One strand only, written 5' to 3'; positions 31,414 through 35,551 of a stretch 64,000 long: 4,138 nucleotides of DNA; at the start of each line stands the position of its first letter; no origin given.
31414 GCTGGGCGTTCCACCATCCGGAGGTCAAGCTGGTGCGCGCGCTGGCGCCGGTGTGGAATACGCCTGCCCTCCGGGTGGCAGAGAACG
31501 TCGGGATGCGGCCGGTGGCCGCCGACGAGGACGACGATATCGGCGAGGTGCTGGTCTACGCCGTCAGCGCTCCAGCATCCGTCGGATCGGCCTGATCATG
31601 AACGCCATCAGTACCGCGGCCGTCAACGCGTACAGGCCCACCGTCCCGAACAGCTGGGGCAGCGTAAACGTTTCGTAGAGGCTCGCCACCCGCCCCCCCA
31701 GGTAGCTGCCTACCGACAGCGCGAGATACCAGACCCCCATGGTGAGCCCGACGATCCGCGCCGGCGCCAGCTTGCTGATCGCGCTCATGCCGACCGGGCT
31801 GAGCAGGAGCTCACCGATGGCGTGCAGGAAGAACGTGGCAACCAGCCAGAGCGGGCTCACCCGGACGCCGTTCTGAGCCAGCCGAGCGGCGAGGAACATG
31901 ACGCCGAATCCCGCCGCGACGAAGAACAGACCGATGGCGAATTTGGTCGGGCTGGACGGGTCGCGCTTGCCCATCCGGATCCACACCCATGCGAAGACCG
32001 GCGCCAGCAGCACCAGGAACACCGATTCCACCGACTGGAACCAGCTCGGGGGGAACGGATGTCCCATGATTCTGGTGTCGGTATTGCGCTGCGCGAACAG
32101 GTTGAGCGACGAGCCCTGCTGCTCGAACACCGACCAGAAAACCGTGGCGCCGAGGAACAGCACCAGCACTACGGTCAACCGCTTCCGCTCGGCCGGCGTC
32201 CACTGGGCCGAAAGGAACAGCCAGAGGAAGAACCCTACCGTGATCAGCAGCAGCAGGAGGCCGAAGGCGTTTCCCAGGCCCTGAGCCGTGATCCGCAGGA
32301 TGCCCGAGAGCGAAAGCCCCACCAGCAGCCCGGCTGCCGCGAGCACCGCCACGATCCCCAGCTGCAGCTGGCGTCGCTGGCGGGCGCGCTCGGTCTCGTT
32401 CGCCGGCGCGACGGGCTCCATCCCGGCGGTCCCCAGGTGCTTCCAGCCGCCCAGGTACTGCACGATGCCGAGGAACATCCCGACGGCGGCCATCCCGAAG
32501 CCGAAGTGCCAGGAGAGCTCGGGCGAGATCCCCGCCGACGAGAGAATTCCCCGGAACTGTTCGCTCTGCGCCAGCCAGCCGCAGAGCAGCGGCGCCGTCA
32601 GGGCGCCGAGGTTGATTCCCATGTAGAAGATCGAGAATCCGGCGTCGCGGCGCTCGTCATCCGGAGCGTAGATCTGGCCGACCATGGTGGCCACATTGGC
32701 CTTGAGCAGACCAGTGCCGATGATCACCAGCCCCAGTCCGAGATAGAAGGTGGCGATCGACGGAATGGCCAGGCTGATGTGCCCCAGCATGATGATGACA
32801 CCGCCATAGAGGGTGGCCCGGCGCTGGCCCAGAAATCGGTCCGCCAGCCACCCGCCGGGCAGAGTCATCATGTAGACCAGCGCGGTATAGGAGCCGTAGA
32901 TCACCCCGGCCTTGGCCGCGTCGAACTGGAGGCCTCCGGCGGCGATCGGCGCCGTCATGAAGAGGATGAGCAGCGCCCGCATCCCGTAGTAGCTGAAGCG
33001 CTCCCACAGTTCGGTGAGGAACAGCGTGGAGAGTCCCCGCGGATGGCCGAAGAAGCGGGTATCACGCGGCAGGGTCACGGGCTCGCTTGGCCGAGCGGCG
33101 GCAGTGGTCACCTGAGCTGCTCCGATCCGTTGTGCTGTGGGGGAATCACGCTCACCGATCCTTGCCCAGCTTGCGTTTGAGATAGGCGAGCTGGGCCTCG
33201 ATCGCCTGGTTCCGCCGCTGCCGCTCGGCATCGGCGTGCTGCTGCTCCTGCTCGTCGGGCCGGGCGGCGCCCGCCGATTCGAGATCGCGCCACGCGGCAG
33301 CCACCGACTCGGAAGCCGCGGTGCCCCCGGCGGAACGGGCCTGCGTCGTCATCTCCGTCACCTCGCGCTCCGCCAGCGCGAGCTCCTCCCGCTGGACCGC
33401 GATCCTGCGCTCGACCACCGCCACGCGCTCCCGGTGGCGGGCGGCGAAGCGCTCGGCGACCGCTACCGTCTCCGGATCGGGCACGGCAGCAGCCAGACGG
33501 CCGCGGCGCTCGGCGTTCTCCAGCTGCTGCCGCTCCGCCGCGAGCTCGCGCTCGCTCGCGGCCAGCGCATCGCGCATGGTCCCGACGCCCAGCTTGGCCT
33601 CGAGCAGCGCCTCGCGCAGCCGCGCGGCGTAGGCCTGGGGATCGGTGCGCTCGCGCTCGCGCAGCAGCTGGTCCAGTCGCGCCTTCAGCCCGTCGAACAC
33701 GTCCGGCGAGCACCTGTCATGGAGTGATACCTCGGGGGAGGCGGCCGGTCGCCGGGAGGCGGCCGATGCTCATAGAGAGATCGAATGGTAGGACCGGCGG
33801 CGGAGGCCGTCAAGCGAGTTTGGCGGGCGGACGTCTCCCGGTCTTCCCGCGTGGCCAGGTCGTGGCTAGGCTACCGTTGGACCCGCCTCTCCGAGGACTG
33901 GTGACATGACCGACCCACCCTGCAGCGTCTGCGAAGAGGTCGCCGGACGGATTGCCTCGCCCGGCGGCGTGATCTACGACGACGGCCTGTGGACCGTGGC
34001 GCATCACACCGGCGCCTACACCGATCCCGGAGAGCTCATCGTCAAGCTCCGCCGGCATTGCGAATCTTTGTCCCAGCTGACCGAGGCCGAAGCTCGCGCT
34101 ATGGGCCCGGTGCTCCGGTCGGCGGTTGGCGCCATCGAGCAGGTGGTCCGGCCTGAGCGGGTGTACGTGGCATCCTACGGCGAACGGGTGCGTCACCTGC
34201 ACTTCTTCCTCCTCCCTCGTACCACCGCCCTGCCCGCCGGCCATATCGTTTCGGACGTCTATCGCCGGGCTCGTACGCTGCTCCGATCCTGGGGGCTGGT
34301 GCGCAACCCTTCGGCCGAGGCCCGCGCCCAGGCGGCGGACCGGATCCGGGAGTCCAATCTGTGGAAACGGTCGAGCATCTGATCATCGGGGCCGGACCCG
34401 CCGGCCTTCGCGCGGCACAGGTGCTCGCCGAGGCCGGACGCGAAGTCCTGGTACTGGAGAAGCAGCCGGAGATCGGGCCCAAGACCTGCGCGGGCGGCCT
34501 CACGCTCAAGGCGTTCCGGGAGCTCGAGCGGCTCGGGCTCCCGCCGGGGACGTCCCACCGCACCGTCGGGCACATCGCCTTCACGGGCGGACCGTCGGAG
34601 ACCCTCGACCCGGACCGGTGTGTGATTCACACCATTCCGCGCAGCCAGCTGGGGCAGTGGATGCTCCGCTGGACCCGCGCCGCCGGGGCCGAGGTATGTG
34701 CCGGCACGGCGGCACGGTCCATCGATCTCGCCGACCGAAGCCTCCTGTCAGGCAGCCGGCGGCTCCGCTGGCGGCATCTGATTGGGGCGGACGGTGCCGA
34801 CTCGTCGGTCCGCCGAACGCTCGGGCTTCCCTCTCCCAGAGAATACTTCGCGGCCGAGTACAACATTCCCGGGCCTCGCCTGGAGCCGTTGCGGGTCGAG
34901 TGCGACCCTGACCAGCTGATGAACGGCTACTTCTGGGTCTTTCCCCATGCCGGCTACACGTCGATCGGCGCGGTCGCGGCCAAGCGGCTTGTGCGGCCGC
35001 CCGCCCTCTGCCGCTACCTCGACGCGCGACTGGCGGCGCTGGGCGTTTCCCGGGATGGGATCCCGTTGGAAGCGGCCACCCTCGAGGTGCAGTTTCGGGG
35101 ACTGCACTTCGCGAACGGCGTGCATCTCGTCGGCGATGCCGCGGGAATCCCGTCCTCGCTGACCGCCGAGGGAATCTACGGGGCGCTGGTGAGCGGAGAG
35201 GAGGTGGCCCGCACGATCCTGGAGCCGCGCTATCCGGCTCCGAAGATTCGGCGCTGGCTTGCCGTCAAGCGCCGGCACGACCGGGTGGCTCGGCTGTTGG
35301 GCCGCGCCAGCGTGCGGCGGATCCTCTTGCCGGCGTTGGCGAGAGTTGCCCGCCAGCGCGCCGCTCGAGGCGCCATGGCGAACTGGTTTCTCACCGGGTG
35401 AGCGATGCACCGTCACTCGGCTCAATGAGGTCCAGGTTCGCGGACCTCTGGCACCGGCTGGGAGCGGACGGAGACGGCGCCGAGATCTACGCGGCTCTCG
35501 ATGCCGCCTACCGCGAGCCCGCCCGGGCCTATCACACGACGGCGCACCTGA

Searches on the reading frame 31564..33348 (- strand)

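Call 11: search_protein_families(library=pfam, proteins=[window:31564-33348:-], max_evalue=0.001)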
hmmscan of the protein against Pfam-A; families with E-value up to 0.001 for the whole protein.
window:31564-33348:- (594 aa): 2 families
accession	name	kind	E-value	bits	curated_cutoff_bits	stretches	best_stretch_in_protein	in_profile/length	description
PF00854.27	PTR2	-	1.2e-70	238.8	27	1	178-563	3-384/392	POT family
PF07690.21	MFS_1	-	2.4e-23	83.1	33.4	2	118-408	6-290/347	Major Facilitator Superfamily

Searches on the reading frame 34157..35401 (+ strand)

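Call 11: search_protein_families(library=pfam, proteins=[window:34157-35401:+], max_evalue=0.001)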
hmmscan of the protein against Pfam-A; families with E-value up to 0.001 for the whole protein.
window:34157-35401:+ (414 aa): 11 families
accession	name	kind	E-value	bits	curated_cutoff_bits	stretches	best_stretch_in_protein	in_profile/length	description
PF01494.25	FAD_binding_3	-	1.5e-16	61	22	1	73-227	3-172/349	FAD binding domain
PF13450.12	NAD_binding_8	-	6.4e-08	33.2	21.9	1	76-107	1-32/68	NAD(P)-binding Rossmann-like domain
PF01266.30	DAO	-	4.8e-07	30.1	27.9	1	75-107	3-35/353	FAD dependent oxidoreductase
PF03486.20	HI0933_like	-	6.7e-07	29.4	50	1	74-114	3-43/244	HI0933-like protein Rossmann domain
PF00890.30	FAD_binding_2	-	7.9e-07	29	20.4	1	75-114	3-43/414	FAD binding domain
PF07992.20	Pyr_redox_2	-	2.7e-05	24.2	26.1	1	74-110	3-39/291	Pyridine nucleotide-disulphide oxidoreductase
PF13738.12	Pyr_redox_3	-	4e-05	23.5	30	1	75-106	1-32/305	Pyridine nucleotide-disulphide oxidoreductase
PF12831.13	FAD_oxidored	-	6.7e-05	22.8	27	1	75-142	3-70/416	FAD dependent oxidoreductase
PF01946.23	Thi4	-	7.1e-05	22.6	26.2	1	75-118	21-65/235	Thi4 family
PF00070.33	Pyr_redox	-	0.00062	20.7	22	0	75-108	3-36/82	Pyridine nucleotide-disulphide oxidoreductase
PF01262.27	AlaDh_PNT_C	-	0.00074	19.4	23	0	64-105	21-62/214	Alanine dehydrogenase/PNT, C-terminal domain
